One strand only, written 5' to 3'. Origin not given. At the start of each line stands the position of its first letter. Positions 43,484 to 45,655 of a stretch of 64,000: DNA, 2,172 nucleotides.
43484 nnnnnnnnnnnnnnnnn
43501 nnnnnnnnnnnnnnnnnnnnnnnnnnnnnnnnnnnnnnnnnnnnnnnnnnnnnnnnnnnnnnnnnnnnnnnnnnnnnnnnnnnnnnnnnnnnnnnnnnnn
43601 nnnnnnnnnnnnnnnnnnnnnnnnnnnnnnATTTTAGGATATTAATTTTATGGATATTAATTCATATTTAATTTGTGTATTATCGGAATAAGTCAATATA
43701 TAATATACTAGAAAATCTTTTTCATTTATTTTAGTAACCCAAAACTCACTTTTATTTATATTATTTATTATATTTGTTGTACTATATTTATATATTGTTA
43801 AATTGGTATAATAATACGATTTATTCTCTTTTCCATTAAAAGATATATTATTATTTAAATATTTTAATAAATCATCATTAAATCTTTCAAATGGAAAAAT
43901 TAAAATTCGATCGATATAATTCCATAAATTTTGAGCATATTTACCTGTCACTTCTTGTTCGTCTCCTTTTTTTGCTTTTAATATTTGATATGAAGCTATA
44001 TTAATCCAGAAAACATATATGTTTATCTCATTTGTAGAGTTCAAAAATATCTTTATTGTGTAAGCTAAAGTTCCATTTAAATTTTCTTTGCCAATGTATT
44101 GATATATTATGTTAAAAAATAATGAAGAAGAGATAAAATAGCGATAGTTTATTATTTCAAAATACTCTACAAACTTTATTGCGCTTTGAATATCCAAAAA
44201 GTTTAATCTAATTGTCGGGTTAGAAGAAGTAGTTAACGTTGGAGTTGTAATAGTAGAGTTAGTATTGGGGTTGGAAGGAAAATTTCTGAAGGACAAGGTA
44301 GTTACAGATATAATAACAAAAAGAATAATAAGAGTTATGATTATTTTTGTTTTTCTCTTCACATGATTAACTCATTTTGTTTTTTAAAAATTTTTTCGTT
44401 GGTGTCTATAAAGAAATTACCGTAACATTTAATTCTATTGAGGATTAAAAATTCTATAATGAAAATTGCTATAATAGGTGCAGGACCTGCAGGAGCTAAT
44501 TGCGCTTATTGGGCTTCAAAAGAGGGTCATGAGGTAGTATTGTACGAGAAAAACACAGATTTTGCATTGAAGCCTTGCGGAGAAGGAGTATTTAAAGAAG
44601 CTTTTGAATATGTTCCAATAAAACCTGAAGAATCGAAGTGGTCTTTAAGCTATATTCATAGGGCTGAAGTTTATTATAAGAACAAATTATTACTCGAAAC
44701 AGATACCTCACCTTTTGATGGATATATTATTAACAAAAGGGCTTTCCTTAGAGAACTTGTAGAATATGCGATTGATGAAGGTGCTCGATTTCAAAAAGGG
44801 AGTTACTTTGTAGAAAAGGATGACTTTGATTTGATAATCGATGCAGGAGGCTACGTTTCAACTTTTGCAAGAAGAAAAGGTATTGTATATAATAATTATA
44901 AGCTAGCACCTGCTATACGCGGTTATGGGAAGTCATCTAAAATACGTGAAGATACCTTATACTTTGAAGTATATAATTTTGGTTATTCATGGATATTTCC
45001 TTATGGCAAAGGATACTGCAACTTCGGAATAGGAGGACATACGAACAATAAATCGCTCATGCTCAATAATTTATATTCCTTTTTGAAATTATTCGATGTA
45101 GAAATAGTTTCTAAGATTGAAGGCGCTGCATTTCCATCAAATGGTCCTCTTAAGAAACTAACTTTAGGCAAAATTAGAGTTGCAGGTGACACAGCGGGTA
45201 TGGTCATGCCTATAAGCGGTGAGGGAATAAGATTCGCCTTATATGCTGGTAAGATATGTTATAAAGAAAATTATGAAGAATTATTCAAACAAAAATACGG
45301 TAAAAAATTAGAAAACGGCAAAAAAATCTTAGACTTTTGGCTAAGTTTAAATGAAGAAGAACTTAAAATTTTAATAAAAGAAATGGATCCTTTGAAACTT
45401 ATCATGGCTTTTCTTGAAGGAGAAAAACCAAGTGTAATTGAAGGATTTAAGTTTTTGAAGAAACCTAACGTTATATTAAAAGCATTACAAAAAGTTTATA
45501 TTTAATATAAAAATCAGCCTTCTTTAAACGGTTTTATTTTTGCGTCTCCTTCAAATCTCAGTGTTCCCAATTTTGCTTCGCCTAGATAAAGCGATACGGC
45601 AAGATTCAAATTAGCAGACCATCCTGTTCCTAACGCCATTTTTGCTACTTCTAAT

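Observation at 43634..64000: Accessory-looking cluster: three paralogous ~1100–1200-aa N-anchored beta-repeat giants interleaved with three GGR-family flavoproteins and other anchored beta-rich proteins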

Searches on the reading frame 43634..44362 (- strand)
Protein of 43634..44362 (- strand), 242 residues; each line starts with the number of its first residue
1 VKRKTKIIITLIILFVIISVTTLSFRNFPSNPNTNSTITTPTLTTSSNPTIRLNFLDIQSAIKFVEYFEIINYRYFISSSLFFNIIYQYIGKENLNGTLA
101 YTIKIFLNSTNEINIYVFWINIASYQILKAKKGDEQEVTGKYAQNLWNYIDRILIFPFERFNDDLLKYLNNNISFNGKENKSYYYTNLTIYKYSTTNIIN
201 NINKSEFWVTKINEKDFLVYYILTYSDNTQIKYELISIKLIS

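Call 4: search_protein_families(library=pfam, proteins=[window:43634-44362:-], max_evalue=0.01)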
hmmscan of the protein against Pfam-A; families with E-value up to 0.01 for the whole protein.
window:43634-44362:- (242 aa): 0 families

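Call 6: search_protein_families(library=ncbifam, proteins=[window:43634-44362:-], max_evalue=0.01)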
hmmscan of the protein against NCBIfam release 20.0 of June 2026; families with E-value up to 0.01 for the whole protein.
window:43634-44362:- (242 aa): 0 families

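Call 82: search_protein_families(library=pfam, proteins=[window:43634-44362:-], max_evalue=0.1)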
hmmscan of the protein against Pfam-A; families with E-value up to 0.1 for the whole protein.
window:43634-44362:- (242 aa): 0 families

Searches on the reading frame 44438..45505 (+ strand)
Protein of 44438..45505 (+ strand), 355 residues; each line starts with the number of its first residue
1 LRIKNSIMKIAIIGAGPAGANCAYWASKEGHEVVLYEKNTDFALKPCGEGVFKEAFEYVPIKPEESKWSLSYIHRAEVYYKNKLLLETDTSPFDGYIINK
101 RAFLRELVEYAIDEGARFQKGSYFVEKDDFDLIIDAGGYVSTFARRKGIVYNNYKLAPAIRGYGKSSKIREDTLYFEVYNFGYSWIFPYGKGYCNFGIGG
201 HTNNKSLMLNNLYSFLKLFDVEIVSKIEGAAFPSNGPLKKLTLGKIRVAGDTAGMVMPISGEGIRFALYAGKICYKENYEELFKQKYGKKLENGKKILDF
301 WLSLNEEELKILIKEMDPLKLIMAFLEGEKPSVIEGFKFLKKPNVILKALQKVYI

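Call 4: search_protein_families(library=pfam, proteins=[window:44438-45505:+], max_evalue=0.01)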
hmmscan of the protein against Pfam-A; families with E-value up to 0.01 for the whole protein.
window:44438-45505:+ (355 aa): 10 families
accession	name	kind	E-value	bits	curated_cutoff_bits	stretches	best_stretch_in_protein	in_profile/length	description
PF01266.30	DAO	-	1.2e-07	32.1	27.9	1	9-43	1-35/353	FAD dependent oxidoreductase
PF07992.20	Pyr_redox_2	-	5.5e-07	29.7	26.1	1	8-64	1-54/291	Pyridine nucleotide-disulphide oxidoreductase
PF13450.12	NAD_binding_8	-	9.6e-07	29.4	21.9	1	12-42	1-31/68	NAD(P)-binding Rossmann-like domain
PF03486.20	HI0933_like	-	1e-05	25.5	50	1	9-45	2-38/244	HI0933-like protein Rossmann domain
PF01134.28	GIDA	-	6.6e-05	22.6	22.1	1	9-47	1-40/391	Glucose inhibited division protein A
PF22578.2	GGR_cat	-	0.00066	19.9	27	1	182-207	32-57/88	Geranylgeranyl reductase catalytic domain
PF01494.25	FAD_binding_3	-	0.0018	18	22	0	9-55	3-49/349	FAD binding domain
PF00890.30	FAD_binding_2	-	0.002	17.9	20.4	1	10-41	2-33/414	FAD binding domain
PF02737.24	3HCDH_N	-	0.0031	17.9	22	1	9-44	1-36/180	3-hydroxyacyl-CoA dehydrogenase, NAD binding domain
PF12831.13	FAD_oxidored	-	0.0098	15.7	27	0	10-39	2-31/416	FAD dependent oxidoreductase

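Call 6: search_protein_families(library=ncbifam, proteins=[window:44438-45505:+], max_evalue=0.01)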
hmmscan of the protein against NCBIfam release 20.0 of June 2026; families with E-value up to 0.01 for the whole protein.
window:44438-45505:+ (355 aa): 47 families (the best 25 are shown)
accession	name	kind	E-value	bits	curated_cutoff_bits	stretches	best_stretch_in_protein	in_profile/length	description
TIGR02032.1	GG-red-SF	subfamily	1.7e-37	129.7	158.8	1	11-273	4-292/297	geranylgeranyl reductase family protein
NF041080.1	DGGGPL_reductase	equivalog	1.1e-21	77.3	580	2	10-120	4-114/447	digeranylgeranylglycerophospholipid reductase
TIGR02023.1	BchP-ChlP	subfamily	3.3e-21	75.7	343.3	2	183-282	204-302/388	geranylgeranyl diphosphate reductase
NF041160.1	DGGPL_Thplmales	equivalog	4.5e-18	65.3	780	2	10-117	6-117/396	digeranylgeranylglycerophospholipid reductase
NF045655.1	MkRedMenJ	equivalog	8.6e-15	54.6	700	2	8-55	5-52/406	menaquinone reductase MenJ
TIGR02028.1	ChlP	equivalog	6e-11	41.7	505.3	2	224-284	251-310/398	geranylgeranyl reductase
NF009410.0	PRK12771.1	subfamily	2.1e-07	29.9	516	1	6-40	137-171/566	NAD(P)-binding protein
NF005761.0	PRK07588.1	equivalog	4.5e-07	29.1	454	1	8-42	1-35/392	FAD-binding domain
TIGR00275.1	TIGR00275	subfamily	3.6e-06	26.1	183.8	1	10-45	1-36/401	aminoacetone oxidase family FAD-binding enzyme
NF005560.0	PRK07233.1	equivalog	5e-06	25.6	252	1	8-40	1-33/435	hypothetical protein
NF049967.1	QhpG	equivalog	6.9e-06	25.2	240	1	10-51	1-39/423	flavin-dependent monooxygenase QhpG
NF009454.0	PRK12814.1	equivalog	7.8e-06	24.5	916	1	6-40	192-226/657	putative NADPH-dependent glutamate synthase small subunit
NF033113.0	halo_ClmS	equivalog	9.1e-06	24.4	900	1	9-40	4-35/570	chloramphenicol-biosynthetic FADH2-dependent halogenase CmlS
TIGR03997.1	mycofact_OYE_2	equivalog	1e-05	24.1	793.15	1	8-40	380-412/645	mycofactocin system FadH/OYE family oxidoreductase 2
NF033476.1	tet_destruct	subfamily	1.7e-05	24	550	0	6-41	2-37/386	tetracycline destructase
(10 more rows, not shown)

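Call 57: search_solved_structures(query=window:44459-45505:+, max_evalue=0.00001)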
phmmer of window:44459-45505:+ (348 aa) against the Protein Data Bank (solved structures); distinct sequences matched with E-value up to 0.00001: 7.
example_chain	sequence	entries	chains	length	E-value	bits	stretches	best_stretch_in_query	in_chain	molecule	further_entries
3oz2_A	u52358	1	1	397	6.4e-14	55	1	124-282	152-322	Digeranylgeranylglycerophospholipid reductase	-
4opl_A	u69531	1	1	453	6e-08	35.4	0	173-266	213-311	Conserved Archaeal protein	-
4opt_A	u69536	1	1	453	6e-08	35.4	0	173-266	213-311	Conserved Archaeal protein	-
4opu_A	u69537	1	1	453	6e-08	35.4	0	173-266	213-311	Conserved Archaeal protein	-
3atq_A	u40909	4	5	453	8.2e-08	34.9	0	173-266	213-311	Conserved Archaeal protein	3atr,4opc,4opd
4opg_A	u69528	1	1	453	8.2e-08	34.9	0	173-266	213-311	Conserved Archaeal protein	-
4opi_A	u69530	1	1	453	5e-07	32.4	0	3-106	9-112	Conserved Archaeal protein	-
